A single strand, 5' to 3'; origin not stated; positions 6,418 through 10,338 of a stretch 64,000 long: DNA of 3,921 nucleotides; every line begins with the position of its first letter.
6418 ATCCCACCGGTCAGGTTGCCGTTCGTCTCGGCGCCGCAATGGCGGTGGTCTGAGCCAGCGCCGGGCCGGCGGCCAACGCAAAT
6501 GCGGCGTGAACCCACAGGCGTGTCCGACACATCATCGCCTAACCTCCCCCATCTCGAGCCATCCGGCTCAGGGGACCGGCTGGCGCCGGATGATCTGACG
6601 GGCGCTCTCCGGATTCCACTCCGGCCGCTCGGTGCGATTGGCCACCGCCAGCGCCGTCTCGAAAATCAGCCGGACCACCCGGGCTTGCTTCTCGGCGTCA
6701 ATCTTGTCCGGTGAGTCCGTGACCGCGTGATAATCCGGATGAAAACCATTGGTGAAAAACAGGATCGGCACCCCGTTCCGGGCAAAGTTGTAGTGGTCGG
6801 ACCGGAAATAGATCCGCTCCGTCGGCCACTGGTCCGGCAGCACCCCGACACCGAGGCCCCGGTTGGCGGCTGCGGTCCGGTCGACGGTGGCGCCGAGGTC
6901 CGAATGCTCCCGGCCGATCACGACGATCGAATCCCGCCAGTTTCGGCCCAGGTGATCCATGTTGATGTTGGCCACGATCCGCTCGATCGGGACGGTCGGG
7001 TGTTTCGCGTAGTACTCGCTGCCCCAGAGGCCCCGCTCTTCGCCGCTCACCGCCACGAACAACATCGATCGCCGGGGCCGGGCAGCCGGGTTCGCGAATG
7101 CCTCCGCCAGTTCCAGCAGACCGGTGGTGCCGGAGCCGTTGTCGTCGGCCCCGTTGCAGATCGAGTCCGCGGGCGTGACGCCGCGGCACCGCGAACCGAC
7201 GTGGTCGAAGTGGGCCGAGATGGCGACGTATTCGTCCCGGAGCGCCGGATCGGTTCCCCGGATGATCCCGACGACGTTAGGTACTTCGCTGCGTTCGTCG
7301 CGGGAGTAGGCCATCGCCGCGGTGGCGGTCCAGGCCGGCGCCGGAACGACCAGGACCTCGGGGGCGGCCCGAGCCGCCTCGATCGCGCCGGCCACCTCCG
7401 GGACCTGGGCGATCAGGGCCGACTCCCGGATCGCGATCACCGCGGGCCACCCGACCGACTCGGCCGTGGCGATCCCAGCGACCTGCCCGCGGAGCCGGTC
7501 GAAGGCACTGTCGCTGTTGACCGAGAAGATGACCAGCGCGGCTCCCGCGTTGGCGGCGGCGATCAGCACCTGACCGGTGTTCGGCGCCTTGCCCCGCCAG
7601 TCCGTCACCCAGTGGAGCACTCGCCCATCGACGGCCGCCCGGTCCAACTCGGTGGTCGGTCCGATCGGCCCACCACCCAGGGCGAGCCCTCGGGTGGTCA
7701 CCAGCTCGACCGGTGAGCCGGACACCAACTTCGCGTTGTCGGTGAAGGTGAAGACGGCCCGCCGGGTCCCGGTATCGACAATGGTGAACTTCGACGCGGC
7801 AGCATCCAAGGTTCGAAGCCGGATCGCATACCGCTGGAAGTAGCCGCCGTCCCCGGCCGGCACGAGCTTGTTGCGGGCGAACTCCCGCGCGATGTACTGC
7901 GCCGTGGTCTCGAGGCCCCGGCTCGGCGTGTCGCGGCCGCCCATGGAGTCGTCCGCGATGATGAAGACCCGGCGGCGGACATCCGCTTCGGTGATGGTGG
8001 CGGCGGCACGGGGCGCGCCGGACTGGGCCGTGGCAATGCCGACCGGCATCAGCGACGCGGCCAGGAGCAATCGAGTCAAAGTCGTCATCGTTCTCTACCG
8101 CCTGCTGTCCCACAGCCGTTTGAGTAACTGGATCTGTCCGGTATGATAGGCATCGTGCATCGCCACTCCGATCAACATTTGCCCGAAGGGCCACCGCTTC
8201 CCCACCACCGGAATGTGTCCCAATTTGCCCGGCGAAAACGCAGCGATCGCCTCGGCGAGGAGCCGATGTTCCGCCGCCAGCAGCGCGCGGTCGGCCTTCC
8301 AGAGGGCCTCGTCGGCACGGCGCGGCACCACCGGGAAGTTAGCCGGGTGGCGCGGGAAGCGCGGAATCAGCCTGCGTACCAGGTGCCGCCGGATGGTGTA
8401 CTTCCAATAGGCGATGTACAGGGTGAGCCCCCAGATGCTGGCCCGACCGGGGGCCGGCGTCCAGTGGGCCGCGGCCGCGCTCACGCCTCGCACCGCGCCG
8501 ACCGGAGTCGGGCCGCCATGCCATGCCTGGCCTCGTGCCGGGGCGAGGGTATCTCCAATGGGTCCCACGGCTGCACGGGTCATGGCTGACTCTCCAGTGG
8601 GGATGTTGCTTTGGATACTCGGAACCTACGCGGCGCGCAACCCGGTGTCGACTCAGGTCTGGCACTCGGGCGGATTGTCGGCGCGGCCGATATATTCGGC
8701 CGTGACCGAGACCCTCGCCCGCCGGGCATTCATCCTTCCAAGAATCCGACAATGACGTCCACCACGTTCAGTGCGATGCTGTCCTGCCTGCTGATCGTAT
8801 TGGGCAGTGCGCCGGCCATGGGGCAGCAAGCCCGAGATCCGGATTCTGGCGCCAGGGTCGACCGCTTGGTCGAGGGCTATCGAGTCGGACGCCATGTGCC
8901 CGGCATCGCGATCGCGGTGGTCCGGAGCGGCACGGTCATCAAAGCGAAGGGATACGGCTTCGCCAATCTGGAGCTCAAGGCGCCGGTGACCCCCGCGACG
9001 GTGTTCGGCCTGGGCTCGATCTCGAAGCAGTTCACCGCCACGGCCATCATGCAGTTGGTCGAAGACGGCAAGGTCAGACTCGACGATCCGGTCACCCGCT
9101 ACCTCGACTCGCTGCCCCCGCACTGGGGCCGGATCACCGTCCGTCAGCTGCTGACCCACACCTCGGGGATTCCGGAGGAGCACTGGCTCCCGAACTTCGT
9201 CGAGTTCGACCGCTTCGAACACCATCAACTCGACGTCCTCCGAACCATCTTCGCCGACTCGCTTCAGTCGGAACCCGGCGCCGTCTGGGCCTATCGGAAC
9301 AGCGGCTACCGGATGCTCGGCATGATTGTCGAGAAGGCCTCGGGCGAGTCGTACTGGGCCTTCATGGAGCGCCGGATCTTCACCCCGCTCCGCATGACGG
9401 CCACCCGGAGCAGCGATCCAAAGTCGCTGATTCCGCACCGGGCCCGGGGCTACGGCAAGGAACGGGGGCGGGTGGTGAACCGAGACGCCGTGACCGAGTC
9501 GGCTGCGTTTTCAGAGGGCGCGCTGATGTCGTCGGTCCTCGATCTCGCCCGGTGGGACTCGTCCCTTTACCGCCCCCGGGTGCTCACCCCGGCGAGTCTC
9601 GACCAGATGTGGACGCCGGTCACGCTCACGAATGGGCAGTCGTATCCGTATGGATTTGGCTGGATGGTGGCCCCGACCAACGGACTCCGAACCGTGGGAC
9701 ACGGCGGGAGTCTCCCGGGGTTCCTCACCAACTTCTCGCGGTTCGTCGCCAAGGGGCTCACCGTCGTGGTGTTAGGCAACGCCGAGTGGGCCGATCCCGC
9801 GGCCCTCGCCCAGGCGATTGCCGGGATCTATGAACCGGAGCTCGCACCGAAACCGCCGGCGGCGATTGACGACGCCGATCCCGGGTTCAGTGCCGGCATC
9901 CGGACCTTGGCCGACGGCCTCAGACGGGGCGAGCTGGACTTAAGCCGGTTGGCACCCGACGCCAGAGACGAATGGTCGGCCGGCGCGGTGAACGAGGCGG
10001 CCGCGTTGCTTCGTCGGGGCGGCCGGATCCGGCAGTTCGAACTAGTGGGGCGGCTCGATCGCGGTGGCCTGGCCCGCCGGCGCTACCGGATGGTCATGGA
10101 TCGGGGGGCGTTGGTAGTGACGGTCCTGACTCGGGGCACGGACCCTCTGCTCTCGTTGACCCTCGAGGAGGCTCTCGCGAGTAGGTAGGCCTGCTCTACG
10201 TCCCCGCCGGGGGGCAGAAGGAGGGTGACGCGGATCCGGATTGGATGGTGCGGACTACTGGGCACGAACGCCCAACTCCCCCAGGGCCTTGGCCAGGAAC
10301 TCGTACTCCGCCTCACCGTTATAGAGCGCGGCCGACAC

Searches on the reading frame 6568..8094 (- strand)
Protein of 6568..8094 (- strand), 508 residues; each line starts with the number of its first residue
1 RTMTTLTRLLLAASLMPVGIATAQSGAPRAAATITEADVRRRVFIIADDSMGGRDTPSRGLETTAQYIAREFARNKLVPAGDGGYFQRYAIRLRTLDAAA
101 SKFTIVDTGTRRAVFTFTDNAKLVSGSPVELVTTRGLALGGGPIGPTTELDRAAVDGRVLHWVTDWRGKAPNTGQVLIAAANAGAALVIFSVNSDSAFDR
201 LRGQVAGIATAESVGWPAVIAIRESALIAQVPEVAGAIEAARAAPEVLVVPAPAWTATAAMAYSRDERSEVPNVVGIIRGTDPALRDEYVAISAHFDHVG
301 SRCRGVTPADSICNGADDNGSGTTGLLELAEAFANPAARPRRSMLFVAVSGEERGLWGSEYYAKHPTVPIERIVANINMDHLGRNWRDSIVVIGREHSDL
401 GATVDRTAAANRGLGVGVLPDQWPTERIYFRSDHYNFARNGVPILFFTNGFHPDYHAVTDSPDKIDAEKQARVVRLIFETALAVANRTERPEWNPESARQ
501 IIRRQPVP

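Call 48: search_protein_families(library=pfam, proteins=[window:6568-8094:-], max_evalue=0.001)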
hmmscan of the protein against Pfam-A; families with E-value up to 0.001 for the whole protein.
window:6568-8094:- (508 aa): 1 family
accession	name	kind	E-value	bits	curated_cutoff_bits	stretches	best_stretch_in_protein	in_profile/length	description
PF04389.22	Peptidase_M28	-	1.5e-43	149.2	21.3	1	273-479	1-191/193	Peptidase family M28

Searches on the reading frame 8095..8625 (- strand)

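Call 47: search_protein_families(library=pfam, proteins=[window:8095-8625:-], max_evalue=0.001)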
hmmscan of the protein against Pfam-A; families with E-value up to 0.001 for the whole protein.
window:8095-8625:- (176 aa): 1 family
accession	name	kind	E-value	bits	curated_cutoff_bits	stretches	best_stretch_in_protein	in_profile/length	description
PF12867.12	DinB_2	-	1.4e-08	35.6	24.8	1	44-165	12-128/128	DinB superfamily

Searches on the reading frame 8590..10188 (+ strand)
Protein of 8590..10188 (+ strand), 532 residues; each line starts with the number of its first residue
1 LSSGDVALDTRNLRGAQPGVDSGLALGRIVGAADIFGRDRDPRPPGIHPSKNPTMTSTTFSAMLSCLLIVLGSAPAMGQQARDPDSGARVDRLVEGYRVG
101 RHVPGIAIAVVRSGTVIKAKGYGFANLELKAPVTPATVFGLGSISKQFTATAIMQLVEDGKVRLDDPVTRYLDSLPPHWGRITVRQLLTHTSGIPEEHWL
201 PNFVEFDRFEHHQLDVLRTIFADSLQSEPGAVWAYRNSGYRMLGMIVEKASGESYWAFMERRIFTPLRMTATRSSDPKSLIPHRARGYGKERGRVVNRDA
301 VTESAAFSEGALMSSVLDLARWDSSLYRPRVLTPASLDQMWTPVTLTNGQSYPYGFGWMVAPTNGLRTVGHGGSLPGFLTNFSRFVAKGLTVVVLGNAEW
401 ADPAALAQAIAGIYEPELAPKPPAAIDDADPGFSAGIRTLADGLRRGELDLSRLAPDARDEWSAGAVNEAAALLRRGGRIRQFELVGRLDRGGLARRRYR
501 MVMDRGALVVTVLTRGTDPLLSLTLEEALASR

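Call 48: search_protein_families(library=pfam, proteins=[window:8590-10188:+], max_evalue=0.001)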
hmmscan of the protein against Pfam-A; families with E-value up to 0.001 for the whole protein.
window:8590-10188:+ (532 aa): 1 family
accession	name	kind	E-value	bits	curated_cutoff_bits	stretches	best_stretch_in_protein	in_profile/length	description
PF00144.29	Beta-lactamase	-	2.3e-74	251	27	1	90-400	1-312/329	Beta-lactamase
